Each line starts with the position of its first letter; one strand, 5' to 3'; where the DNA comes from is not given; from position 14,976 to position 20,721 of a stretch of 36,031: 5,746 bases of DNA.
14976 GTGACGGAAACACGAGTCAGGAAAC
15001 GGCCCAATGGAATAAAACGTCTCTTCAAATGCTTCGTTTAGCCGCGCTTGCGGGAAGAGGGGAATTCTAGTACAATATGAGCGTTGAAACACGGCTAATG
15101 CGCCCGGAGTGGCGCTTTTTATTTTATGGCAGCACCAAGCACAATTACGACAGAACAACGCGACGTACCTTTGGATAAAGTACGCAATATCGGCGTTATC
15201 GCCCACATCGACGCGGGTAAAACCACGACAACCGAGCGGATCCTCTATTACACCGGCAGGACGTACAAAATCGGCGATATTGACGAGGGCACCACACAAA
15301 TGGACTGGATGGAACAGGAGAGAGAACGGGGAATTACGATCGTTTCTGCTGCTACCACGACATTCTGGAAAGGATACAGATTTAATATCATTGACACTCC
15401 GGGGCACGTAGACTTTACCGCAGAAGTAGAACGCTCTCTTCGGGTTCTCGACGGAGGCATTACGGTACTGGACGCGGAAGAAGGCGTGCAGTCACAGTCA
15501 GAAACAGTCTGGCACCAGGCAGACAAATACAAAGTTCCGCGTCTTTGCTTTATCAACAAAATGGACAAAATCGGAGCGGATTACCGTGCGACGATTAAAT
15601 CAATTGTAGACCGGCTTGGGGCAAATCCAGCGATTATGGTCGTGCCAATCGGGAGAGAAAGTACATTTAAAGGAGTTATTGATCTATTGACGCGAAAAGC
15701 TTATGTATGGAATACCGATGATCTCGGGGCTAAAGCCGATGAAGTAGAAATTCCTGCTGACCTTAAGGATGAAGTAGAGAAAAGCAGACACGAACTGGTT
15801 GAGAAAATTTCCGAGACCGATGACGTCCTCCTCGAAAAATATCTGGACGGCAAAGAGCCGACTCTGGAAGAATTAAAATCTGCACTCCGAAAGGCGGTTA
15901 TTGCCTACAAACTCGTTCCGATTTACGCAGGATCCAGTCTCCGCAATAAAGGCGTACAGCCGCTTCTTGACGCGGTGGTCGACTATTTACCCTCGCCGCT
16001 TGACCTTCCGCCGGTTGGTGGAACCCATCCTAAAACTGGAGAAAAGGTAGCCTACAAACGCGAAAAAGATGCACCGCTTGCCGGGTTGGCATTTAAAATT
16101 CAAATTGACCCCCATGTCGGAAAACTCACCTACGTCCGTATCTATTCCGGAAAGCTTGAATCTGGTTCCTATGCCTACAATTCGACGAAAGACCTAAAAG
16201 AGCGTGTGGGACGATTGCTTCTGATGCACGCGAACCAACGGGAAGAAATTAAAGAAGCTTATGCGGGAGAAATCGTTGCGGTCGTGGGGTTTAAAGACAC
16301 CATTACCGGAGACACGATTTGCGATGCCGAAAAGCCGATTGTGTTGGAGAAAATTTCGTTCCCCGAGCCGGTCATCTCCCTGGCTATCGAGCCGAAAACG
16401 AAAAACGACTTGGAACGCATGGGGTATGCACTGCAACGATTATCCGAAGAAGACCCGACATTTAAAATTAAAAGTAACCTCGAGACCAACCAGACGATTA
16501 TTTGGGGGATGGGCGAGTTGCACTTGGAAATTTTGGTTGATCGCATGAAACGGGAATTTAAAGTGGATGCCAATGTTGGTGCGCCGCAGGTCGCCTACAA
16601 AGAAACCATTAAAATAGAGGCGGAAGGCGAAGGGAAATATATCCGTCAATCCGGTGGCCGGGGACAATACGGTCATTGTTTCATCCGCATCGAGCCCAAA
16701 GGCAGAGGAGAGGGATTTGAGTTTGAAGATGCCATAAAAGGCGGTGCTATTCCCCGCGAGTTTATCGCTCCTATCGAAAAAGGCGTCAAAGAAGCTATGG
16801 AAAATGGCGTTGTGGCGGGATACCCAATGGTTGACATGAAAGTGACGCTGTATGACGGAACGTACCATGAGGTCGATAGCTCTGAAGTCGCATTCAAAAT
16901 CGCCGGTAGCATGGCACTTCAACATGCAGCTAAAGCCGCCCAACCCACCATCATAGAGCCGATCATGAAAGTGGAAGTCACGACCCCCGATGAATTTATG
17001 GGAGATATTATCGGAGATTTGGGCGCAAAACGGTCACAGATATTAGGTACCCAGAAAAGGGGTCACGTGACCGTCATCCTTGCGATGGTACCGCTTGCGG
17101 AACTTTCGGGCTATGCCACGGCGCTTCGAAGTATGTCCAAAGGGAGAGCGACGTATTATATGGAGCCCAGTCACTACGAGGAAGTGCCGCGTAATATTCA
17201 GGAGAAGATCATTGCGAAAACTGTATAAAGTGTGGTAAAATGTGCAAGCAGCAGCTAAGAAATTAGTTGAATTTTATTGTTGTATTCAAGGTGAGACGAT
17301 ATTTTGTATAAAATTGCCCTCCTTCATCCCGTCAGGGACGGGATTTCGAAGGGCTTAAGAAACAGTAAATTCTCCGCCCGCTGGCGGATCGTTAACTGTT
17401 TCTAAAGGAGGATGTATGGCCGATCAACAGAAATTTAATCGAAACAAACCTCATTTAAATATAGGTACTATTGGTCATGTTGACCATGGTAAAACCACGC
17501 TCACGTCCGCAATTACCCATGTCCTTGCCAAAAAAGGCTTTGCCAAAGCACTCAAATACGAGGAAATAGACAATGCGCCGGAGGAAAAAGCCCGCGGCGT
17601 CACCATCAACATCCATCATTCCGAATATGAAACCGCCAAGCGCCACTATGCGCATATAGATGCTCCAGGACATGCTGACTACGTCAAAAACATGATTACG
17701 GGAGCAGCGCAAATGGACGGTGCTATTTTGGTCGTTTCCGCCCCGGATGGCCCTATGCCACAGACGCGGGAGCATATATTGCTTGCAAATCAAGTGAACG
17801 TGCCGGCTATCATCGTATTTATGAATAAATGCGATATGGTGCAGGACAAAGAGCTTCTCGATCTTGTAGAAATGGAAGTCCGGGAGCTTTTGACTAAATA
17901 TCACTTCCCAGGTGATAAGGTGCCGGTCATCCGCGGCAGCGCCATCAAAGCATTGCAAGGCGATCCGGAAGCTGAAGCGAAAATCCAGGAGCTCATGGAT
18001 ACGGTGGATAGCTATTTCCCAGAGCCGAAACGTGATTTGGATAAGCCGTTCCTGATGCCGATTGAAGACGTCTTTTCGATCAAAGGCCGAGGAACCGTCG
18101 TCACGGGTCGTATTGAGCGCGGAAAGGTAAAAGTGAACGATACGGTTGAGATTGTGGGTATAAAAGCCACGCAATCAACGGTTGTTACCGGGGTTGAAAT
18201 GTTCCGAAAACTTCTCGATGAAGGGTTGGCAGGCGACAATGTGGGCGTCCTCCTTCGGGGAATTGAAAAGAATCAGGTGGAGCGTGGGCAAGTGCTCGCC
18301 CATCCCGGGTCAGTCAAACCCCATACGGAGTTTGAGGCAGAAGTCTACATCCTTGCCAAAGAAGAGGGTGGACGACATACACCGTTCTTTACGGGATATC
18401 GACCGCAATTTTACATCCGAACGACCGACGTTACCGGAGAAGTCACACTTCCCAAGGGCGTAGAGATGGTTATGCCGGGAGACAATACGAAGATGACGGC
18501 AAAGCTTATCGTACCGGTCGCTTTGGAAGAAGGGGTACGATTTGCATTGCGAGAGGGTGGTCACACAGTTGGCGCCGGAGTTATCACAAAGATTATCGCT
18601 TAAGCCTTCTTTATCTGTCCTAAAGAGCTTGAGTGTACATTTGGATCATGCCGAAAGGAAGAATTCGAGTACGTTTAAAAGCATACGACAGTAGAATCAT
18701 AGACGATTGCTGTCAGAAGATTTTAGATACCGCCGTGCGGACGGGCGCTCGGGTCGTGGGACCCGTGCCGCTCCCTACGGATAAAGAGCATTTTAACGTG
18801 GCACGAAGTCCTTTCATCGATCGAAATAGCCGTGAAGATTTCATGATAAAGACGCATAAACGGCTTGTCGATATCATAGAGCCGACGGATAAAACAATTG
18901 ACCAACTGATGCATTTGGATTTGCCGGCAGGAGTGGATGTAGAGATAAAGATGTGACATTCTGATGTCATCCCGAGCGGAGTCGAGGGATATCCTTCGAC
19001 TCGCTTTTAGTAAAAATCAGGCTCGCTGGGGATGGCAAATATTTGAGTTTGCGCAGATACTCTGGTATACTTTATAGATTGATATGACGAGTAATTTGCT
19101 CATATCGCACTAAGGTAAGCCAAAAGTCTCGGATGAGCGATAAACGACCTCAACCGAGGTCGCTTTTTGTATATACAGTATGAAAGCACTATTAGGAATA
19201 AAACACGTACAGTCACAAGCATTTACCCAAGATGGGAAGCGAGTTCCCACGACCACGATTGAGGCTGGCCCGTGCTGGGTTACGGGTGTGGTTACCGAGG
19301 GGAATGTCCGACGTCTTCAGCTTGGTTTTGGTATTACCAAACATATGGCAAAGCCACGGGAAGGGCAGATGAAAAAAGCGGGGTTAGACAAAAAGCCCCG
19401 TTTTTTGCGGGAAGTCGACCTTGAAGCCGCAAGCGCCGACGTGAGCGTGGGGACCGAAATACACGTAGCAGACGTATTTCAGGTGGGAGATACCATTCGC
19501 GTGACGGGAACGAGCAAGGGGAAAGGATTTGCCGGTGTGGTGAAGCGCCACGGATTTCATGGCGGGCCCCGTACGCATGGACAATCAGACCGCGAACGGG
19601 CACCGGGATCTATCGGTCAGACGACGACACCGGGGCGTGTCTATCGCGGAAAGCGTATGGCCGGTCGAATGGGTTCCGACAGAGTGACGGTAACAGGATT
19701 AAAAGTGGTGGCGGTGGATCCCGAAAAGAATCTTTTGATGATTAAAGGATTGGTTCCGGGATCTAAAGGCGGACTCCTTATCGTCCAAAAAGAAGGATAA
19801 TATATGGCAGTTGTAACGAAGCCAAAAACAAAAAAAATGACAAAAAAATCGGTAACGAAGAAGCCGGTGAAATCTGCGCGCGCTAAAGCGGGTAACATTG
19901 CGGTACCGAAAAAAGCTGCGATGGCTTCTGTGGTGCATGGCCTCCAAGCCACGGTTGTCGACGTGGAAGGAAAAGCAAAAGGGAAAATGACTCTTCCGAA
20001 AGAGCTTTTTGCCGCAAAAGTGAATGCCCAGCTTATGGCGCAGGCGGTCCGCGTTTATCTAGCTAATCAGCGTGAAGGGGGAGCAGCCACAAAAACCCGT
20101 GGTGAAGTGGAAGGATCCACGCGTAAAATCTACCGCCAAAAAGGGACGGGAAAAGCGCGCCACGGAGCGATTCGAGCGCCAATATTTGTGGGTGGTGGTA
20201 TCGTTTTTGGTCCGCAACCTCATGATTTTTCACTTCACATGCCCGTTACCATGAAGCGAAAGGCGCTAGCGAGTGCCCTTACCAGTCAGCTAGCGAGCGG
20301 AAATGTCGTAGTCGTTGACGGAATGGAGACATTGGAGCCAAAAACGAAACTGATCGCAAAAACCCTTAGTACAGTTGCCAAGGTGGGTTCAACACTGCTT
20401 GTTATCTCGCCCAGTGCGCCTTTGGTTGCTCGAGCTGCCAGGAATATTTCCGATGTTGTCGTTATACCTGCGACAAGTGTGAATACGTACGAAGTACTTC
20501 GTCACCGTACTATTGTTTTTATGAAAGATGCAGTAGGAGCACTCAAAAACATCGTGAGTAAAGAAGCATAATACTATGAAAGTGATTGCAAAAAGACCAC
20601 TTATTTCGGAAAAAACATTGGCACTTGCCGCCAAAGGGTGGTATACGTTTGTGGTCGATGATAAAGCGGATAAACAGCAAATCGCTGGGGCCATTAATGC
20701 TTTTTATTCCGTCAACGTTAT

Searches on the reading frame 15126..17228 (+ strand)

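Call 34: search_protein_families(library=pfam, proteins=[window:15126-17228:+], max_evalue=0.001)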
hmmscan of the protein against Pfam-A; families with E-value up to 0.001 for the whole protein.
window:15126-17228:+ (700 aa): 7 families
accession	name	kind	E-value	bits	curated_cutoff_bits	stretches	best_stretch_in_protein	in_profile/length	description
PF00009.33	GTP_EFTU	-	1.1e-64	217.9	26.5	1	18-290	2-188/188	Elongation factor Tu GTP binding domain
PF03764.24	EFG_IV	-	8.7e-47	158.3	24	1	487-606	1-121/121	Elongation factor G, domain IV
PF14492.12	EFG_III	-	4.9e-33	113.5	27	1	412-485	1-74/75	Elongation Factor G, domain III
PF00679.30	EFG_C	-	4.1e-27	94.5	27.9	1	609-694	2-88/89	Elongation factor G C-terminus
PF22042.2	EF-G_D2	-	5.8e-20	71.6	27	1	318-400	2-83/84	Elongation factor G domain 2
PF03144.31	GTP_EFTU_D2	-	7.3e-18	65.2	30.3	1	332-399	1-73/73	Elongation factor Tu domain 2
PF16658.11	RF3_C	-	3.2e-05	24.2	40.1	1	429-497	23-91/132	Class II release factor RF3, C-terminal domain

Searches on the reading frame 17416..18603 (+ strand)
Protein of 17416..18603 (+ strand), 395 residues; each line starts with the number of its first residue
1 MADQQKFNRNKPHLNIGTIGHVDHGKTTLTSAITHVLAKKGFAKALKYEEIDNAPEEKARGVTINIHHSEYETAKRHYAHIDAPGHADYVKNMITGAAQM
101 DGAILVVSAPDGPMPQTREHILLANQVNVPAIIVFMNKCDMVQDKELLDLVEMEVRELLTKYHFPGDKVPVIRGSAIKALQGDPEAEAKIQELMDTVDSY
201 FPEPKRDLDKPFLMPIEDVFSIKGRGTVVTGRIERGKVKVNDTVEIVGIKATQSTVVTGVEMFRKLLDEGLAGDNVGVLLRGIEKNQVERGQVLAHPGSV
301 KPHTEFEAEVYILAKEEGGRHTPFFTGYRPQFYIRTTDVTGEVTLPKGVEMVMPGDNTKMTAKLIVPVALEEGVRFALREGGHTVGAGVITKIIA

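Call 34: search_protein_families(library=pfam, proteins=[window:17416-18603:+], max_evalue=0.001)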
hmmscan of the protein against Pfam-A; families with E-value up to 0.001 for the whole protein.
window:17416-18603:+ (395 aa): 4 families
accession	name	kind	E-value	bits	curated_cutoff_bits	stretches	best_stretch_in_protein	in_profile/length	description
PF00009.33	GTP_EFTU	-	3.3e-65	219.7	26.5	1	11-202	1-187/188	Elongation factor Tu GTP binding domain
PF03143.23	GTP_EFTU_D3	-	2.5e-38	131.1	27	1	299-393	1-105/106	Elongation factor Tu C-terminal domain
PF03144.31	GTP_EFTU_D2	-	6.5e-20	71.8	30.3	1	226-295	1-73/73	Elongation factor Tu domain 2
PF01926.29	MMR_HSR1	-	0.00011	22.8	21.9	1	16-137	2-112/113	50S ribosome-binding GTPase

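Call 74: find_encoding_contigs(protein=window:17416-18603:+, flank=10000, max_places=6)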
Protein window:17416-18603:+ (395 aa): 1 contig read that carries it; 1 place shown.
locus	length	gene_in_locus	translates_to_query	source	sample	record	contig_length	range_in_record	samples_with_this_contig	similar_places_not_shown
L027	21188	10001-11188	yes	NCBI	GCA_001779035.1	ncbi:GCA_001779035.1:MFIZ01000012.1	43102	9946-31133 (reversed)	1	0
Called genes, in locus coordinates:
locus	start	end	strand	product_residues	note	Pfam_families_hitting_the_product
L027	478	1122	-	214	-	-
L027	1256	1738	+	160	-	PF00258:Flavodoxin_1, PF12641:Flavodoxin_3 (weak), PF12724:Flavodoxin_5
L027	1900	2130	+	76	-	-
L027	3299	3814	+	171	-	PF14280:DUF4365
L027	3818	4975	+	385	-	-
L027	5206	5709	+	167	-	-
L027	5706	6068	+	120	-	-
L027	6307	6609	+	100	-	-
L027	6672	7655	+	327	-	PF01636:APH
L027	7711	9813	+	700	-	PF00009:GTP_EFTU, PF22042:EF-G_D2, PF03144:GTP_EFTU_D2, PF14492:EFG_III, PF16658:RF3_C (faint), PF03764:EFG_IV, PF00679:EFG_C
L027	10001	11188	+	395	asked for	PF00009:GTP_EFTU, PF03144:GTP_EFTU_D2, PF03143:GTP_EFTU_D3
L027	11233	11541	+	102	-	PF00338:Ribosomal_S10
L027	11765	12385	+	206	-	PF00297:Ribosomal_L3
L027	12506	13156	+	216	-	PF00573:Ribosomal_L4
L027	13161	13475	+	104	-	PF00276:Ribosomal_L23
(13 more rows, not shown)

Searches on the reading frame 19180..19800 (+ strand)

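Call 34: search_protein_families(library=pfam, proteins=[window:19180-19800:+], max_evalue=0.001)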
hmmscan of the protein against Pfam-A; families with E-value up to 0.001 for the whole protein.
window:19180-19800:+ (206 aa): 1 family
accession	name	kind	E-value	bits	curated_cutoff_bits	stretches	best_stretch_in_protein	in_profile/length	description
PF00297.29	Ribosomal_L3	-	5.3e-14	52.4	22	1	92-181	204-290/369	Ribosomal protein L3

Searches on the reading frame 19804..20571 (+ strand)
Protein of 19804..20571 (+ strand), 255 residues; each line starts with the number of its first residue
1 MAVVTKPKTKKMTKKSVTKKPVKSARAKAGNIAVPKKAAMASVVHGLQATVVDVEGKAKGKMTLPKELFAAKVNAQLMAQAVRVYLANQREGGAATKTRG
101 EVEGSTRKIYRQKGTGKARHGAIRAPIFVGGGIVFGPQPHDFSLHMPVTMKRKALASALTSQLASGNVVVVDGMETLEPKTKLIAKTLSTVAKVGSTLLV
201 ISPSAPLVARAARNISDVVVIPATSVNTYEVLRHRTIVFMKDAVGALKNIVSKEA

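Call 34: search_protein_families(library=pfam, proteins=[window:19804-20571:+], max_evalue=0.001)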
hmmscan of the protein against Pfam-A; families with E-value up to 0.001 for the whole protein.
window:19804-20571:+ (255 aa): 1 family
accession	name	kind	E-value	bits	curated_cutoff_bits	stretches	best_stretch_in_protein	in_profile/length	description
PF00573.27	Ribosomal_L4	-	8.3e-57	192.3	25.8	1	63-248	2-188/190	Ribosomal protein L4/L1 family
